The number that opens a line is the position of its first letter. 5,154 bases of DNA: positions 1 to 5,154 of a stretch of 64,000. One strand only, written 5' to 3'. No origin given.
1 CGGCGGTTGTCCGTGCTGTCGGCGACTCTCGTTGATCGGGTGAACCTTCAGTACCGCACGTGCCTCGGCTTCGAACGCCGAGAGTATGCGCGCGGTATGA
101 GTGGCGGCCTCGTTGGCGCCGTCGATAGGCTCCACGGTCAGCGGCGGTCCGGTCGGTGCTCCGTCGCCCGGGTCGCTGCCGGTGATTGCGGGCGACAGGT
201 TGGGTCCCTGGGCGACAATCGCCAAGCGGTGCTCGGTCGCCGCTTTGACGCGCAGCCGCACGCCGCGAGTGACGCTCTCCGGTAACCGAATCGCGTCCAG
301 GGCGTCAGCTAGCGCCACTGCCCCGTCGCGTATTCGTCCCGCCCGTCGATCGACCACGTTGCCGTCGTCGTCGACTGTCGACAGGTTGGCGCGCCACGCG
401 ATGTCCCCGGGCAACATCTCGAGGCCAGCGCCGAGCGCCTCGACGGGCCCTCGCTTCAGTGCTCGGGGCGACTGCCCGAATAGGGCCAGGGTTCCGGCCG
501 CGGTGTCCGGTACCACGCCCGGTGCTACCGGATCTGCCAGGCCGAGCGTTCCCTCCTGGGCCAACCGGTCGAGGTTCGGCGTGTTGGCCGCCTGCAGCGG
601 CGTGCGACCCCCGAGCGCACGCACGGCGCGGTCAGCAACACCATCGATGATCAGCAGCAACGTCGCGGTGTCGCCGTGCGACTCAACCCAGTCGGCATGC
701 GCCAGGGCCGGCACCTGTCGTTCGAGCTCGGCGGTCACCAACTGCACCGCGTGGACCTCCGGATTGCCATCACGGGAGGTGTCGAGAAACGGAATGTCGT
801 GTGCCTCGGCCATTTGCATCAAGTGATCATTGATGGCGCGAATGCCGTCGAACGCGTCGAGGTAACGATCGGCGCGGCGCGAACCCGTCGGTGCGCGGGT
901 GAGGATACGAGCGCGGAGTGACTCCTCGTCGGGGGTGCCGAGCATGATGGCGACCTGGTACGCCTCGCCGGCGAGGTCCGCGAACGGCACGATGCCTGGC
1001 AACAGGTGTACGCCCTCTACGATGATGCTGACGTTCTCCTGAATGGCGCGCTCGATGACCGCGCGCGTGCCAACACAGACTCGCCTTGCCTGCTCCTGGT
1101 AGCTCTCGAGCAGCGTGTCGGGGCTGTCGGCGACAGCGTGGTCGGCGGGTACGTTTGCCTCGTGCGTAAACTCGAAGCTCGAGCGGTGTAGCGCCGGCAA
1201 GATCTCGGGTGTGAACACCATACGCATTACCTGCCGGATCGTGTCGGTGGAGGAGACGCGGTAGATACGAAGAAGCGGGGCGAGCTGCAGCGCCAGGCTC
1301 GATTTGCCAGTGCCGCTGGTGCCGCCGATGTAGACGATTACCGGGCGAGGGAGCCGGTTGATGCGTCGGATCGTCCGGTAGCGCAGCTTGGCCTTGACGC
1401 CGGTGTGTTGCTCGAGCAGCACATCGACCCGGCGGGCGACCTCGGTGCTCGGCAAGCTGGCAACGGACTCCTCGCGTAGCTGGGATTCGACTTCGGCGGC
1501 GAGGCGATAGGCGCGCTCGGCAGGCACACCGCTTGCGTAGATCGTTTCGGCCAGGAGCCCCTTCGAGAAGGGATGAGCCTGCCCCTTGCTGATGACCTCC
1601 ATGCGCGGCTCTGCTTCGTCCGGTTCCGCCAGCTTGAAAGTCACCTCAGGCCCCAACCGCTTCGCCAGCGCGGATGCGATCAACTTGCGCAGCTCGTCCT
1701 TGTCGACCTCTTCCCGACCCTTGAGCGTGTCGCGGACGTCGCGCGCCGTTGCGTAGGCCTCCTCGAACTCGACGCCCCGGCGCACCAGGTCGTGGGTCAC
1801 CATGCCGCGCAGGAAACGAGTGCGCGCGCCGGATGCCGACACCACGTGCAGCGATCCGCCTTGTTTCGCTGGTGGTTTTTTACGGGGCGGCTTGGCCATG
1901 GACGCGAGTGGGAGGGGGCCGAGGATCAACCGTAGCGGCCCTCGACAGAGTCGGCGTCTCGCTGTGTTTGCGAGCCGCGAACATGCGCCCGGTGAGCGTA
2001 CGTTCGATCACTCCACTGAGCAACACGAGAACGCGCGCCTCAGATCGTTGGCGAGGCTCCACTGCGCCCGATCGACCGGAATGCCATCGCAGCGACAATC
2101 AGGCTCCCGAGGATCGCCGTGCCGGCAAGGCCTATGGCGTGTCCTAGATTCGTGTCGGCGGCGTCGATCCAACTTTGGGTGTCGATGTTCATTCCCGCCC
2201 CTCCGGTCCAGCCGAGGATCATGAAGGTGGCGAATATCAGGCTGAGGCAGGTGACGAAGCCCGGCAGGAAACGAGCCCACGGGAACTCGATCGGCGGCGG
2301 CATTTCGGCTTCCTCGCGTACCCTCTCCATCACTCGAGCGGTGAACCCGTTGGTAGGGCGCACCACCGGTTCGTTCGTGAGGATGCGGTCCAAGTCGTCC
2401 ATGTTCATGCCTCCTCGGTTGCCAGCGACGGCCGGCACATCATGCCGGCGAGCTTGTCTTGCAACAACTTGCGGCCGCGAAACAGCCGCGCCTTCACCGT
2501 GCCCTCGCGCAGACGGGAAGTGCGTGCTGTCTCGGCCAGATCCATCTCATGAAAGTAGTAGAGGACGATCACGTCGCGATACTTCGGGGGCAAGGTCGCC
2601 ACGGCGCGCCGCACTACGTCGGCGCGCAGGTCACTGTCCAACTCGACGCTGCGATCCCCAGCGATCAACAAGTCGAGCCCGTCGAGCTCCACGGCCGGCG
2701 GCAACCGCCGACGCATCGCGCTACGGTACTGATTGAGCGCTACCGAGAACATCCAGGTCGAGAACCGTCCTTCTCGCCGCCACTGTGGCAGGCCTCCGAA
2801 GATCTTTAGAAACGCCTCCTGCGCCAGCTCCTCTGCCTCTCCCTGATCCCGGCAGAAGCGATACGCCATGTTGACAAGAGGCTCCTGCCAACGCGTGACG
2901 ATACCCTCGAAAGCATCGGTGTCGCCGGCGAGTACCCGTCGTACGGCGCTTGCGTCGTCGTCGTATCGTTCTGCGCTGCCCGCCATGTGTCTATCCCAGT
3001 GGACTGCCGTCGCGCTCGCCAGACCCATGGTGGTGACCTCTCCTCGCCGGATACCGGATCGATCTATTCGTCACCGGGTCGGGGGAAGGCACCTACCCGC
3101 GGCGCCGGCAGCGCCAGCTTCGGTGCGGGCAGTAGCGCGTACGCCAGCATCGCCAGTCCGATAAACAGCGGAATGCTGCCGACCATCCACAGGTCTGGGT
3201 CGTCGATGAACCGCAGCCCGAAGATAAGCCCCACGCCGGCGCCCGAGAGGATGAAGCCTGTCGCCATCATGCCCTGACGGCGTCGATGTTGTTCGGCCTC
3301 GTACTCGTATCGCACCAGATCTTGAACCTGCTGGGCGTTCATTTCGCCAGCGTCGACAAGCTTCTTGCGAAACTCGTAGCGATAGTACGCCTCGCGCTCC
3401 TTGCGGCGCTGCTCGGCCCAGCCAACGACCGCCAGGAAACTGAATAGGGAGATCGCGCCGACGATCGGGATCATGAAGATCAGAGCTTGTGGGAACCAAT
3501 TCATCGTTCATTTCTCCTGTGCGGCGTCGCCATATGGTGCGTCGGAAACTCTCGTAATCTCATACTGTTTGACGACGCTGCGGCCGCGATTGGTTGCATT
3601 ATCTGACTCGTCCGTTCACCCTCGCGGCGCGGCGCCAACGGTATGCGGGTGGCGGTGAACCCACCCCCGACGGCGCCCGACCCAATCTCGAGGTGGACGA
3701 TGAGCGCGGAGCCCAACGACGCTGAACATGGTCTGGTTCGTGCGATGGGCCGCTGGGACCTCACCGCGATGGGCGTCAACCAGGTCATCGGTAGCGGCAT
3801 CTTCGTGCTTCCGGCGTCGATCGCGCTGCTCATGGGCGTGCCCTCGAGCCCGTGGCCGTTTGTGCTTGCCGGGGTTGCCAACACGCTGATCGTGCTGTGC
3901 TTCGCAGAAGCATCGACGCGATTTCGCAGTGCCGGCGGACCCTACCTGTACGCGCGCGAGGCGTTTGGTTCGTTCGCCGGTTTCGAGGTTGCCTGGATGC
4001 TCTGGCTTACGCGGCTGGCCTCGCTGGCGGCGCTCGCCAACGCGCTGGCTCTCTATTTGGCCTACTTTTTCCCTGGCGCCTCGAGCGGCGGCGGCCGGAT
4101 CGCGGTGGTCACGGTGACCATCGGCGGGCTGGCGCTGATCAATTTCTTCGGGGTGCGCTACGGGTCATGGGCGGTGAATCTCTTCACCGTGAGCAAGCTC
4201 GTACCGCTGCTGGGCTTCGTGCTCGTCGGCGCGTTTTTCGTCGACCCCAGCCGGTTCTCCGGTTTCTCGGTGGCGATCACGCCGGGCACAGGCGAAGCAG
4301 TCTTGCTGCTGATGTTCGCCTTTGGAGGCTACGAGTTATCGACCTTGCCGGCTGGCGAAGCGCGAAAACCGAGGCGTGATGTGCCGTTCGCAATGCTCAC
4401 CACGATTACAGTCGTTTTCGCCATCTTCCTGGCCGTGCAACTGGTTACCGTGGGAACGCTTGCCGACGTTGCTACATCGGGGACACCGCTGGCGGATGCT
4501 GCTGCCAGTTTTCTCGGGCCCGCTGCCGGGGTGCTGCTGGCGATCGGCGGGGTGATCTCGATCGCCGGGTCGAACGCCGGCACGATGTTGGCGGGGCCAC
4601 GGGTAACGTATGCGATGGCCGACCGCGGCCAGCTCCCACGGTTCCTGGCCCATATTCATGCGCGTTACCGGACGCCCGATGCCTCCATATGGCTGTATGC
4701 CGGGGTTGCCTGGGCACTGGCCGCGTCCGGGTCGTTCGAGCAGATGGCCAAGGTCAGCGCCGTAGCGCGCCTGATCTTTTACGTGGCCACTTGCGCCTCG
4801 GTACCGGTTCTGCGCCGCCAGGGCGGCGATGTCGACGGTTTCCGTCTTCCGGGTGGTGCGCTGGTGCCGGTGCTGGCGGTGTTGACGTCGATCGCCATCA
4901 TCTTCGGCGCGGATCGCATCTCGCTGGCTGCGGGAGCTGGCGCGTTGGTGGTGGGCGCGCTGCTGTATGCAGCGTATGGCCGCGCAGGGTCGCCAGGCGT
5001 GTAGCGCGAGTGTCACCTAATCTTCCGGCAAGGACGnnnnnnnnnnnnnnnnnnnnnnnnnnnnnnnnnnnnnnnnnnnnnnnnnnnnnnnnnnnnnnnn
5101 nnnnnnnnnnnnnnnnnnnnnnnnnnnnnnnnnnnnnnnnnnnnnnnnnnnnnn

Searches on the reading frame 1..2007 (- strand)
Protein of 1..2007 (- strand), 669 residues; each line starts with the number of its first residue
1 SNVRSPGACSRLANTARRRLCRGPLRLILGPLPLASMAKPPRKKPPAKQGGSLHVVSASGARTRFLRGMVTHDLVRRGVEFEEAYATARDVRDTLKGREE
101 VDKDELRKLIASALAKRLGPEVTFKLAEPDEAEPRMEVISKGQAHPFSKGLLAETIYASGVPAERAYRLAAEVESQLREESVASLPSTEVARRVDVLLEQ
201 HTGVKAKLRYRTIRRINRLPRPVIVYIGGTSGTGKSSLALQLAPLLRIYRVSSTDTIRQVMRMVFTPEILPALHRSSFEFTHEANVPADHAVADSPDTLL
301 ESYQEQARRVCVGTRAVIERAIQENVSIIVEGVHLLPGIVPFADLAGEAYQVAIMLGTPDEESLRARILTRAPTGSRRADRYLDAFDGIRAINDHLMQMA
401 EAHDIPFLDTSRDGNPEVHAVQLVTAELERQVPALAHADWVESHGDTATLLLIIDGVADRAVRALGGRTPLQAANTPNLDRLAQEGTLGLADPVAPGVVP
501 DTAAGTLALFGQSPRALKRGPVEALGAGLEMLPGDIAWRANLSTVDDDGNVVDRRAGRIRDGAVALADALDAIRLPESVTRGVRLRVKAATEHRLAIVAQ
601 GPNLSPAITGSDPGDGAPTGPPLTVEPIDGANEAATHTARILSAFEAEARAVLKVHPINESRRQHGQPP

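Call 42: search_protein_families(library=pfam, proteins=[window:1-2007:-], max_evalue=0.00001)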
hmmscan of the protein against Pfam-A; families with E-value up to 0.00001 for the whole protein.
window:1-2007:- (669 aa): 2 families
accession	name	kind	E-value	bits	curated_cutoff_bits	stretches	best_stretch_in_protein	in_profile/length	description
PF10143.14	PhosphMutase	-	4.4e-32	111.8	21.5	1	483-659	1-170/170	2,3-bisphosphoglycerate-independent phosphoglycerate mutase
PF01676.23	Metalloenzyme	-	6.5e-08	32.8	24.3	1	449-521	3-72/252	Metalloenzyme superfamily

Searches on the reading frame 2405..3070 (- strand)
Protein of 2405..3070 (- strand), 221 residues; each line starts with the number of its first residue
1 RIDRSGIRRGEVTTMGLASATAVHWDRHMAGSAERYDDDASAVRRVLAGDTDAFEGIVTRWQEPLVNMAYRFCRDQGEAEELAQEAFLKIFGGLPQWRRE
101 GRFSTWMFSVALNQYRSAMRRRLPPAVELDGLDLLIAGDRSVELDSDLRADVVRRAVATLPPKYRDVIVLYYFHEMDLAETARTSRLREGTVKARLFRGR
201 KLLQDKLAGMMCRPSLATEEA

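Call 42: search_protein_families(library=pfam, proteins=[window:2405-3070:-], max_evalue=0.00001)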
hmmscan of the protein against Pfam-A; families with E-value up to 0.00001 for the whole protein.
window:2405-3070:- (221 aa): 3 families
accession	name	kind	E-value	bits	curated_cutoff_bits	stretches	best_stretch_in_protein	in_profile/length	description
PF08281.18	Sigma70_r4_2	-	4e-14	52.4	25.7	1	153-203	4-54/54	Sigma-70, region 4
PF04542.20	Sigma70_r2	-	4.3e-14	52.5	24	1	58-122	2-68/71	Sigma-70 region 2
PF04545.22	Sigma70_r4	-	6.8e-08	32.3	24.1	1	156-204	1-49/50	Sigma-70, region 4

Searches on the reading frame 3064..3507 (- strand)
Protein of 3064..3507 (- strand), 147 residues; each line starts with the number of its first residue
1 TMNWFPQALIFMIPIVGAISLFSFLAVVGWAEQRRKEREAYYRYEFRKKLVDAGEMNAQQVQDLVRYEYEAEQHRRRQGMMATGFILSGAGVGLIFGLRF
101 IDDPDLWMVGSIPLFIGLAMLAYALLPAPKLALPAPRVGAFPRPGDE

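Call 42: search_protein_families(library=pfam, proteins=[window:3064-3507:-], max_evalue=0.00001)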
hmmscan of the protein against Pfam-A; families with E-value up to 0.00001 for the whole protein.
window:3064-3507:- (147 aa): 1 family
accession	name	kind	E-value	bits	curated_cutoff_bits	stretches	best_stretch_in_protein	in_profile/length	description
PF19762.4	DUF6249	-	4.9e-10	39.7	33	1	16-126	5-102/104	Domain of unknown function (DUF6249)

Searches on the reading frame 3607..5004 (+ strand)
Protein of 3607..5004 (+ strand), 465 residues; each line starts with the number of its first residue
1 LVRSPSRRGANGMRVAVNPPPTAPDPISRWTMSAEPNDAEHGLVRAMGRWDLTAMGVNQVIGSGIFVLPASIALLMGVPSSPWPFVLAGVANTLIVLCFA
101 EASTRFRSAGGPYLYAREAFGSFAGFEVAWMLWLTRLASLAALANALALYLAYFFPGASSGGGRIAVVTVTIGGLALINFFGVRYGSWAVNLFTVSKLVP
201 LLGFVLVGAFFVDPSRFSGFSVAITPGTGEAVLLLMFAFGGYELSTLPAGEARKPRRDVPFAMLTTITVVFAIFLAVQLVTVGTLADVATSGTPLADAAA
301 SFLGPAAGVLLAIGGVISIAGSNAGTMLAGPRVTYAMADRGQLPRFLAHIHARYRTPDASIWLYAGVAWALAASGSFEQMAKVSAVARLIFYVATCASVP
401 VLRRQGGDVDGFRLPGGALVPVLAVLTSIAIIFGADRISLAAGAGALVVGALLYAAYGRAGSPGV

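Call 42: search_protein_families(library=pfam, proteins=[window:3607-5004:+], max_evalue=0.00001)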
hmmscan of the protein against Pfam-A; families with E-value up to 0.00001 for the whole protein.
window:3607-5004:+ (465 aa): 2 families
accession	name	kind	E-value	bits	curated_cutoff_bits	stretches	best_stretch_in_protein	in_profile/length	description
PF13520.12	AA_permease_2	-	1.4e-41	143.2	27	1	48-433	2-402/427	Amino acid permease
PF00324.27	AA_permease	-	7e-28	98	24.6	1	53-432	3-417/470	Amino acid permease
